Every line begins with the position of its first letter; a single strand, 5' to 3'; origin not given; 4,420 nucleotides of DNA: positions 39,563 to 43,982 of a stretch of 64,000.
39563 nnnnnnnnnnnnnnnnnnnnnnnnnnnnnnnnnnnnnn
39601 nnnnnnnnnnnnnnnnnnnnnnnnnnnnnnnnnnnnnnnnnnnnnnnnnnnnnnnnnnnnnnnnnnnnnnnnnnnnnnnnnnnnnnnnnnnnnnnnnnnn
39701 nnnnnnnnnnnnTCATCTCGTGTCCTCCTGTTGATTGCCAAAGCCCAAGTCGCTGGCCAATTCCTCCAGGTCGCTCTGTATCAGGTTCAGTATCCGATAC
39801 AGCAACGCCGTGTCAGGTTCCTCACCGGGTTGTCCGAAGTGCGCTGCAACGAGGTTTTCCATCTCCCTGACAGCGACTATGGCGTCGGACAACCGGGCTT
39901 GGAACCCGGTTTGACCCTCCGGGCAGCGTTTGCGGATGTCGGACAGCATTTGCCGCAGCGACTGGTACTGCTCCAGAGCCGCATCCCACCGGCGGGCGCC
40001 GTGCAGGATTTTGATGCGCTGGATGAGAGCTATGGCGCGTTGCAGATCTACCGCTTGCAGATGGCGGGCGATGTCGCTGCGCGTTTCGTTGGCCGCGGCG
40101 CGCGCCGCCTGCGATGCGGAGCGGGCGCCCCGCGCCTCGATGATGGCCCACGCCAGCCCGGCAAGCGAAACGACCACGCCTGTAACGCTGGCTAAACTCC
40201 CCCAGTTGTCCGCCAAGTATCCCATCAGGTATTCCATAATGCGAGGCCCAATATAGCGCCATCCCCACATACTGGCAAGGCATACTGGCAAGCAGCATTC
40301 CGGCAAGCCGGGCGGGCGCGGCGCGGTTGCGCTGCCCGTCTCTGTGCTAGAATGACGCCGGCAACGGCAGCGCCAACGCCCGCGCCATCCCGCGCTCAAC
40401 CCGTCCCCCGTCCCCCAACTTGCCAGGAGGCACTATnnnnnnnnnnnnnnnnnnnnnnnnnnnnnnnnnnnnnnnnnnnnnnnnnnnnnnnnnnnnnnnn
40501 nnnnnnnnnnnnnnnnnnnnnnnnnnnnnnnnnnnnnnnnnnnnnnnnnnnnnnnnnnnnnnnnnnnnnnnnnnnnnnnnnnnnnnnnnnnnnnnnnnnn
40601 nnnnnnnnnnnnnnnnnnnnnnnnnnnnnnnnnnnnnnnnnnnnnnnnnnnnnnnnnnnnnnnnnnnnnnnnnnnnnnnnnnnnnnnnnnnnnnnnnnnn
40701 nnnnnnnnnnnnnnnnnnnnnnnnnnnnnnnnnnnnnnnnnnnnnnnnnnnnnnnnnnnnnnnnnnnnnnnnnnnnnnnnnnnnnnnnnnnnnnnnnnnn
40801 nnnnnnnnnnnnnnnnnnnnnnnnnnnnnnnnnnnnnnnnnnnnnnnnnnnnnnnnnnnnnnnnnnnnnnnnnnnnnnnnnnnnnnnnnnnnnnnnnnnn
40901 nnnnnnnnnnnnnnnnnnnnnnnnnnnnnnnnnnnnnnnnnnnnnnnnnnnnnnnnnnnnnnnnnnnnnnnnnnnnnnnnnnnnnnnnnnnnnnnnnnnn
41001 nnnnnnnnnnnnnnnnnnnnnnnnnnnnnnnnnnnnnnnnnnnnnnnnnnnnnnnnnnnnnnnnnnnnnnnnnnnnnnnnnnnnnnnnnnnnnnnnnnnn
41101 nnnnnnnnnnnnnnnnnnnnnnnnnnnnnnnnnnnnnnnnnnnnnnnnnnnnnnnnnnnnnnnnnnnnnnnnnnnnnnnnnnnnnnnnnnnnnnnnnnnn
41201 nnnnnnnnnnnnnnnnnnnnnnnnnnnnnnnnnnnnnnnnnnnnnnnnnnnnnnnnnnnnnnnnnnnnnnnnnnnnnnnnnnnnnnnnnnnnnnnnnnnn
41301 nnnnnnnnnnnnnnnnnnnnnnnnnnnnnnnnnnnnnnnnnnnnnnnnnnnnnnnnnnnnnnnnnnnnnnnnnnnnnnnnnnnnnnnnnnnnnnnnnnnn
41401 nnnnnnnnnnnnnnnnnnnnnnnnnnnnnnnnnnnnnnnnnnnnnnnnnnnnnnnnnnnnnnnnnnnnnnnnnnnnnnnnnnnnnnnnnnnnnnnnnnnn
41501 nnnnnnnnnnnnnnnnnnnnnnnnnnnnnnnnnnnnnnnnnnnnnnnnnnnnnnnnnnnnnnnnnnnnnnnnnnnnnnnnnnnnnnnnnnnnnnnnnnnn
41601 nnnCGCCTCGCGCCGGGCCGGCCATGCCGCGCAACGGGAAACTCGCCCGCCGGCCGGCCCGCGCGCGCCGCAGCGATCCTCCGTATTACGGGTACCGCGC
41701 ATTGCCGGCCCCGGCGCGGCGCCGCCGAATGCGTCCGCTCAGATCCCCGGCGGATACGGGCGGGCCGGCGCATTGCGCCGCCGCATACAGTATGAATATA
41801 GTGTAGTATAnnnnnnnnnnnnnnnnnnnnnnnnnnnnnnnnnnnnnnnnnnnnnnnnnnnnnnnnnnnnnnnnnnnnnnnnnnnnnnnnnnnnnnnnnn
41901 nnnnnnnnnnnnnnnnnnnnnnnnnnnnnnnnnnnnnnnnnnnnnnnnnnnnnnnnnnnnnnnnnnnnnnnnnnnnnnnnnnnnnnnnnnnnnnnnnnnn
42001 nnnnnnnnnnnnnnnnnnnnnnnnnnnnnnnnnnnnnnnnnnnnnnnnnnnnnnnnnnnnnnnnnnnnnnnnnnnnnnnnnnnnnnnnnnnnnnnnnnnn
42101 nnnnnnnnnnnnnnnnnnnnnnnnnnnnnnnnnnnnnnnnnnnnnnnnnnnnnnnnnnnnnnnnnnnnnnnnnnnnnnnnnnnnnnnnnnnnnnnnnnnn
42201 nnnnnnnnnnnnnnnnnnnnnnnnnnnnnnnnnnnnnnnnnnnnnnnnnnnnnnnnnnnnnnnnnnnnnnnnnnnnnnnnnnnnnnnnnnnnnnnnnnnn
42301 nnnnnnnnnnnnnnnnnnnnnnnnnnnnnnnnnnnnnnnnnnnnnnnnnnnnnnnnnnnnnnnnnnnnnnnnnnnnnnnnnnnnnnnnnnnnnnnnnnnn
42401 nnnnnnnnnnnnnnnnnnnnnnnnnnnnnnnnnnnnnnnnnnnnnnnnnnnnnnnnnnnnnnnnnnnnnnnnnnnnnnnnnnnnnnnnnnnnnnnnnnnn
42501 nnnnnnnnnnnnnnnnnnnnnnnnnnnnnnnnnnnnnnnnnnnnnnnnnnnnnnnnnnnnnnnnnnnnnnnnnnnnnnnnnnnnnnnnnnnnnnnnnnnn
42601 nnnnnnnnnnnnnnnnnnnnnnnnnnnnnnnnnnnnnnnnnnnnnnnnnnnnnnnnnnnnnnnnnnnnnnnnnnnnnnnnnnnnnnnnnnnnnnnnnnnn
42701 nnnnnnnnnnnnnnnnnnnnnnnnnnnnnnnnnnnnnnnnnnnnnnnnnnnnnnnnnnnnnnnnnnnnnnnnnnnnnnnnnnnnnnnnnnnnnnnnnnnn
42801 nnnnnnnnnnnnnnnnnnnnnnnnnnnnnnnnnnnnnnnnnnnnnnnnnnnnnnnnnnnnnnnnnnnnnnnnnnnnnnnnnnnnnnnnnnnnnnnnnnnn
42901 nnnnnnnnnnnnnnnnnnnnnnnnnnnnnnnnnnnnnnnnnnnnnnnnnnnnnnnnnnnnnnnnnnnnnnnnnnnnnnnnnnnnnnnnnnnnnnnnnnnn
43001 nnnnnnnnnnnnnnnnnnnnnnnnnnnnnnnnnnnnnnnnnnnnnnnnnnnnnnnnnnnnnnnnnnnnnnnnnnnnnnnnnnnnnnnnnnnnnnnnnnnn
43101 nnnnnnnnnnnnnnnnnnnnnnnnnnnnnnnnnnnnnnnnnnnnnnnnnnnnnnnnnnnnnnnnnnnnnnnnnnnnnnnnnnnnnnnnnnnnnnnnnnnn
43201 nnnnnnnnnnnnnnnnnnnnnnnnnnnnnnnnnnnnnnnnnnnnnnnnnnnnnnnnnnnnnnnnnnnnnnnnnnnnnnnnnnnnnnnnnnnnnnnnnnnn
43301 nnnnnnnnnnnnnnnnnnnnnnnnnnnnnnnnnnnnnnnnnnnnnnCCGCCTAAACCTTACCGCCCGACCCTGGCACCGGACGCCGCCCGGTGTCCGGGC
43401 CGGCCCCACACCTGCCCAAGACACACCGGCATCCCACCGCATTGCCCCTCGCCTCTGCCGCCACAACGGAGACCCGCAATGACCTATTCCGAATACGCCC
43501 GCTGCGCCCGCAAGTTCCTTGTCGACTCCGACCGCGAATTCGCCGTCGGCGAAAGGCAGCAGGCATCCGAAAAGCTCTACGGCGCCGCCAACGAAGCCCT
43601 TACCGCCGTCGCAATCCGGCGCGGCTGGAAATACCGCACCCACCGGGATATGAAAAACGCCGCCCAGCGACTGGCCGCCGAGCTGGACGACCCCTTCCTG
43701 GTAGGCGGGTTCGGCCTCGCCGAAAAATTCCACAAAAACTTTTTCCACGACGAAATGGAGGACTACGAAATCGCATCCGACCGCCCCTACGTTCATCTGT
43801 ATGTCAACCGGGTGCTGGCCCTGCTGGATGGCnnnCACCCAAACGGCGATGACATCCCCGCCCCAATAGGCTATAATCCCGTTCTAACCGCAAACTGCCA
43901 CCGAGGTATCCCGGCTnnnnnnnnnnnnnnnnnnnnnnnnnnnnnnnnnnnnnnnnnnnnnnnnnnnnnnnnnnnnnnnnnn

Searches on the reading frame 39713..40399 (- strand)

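Call 15: search_protein_families(library=pfam, proteins=[window:39713-40399:-], max_evalue=0.1)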
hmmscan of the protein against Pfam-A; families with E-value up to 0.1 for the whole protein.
window:39713-40399:- (228 aa): 1 family
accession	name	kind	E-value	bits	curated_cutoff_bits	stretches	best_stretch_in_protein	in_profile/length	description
PF13997.11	YqjK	-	0.066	14.1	28.1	1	126-160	7-41/73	YqjK-like protein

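Call 16: search_protein_families(library=padloc, proteins=[window:39713-40399:-], max_evalue=0.1)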
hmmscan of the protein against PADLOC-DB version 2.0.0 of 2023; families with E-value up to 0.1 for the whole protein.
window:39713-40399:- (228 aa): 1 family
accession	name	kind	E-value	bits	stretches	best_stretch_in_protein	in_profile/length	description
PDLC03841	LeoBC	-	0.0049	14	1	66-183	480-583/601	-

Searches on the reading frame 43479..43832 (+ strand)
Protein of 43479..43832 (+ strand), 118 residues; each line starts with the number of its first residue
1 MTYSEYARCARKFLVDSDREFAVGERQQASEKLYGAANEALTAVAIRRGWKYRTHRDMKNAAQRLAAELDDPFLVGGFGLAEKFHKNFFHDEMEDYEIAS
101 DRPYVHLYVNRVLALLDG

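Call 3: search_protein_families(library=pfam, proteins=[window:43479-43832:+], max_evalue=1)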
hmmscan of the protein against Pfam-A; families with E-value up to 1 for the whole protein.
seq(118 aa): 4 families
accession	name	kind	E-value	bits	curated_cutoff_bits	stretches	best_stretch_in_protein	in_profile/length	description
PF05942.16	PaREP1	-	8.5e-13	48.7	24.4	1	7-105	3-111/115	Archaeal PaREP1/PaREP8 family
PF05168.19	HEPN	-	0.015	15.9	22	1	5-103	3-90/117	HEPN domain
PF05240.20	APOBEC_C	-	0.083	13.4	23.6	1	1-27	37-63/78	APOBEC-like C-terminal domain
PF00557.29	Peptidase_M24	-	0.12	12.6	23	1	13-90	89-156/208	Metallopeptidase family M24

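Call 4: search_protein_families(library=ncbifam, proteins=[window:43479-43832:+], max_evalue=1)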
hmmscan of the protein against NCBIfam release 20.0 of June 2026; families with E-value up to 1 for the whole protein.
seq(118 aa): 1 family
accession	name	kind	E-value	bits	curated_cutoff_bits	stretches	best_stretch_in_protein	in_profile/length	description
NF001959.0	PRK00733.3-4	equivalog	0.14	10.5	975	1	17-78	440-498/674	sodium-translocating pyrophosphatase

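Call 16: search_protein_families(library=padloc, proteins=[window:43479-43832:+], max_evalue=0.1)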
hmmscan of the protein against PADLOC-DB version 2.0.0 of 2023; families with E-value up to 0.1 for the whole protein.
seq(118 aa): 0 families
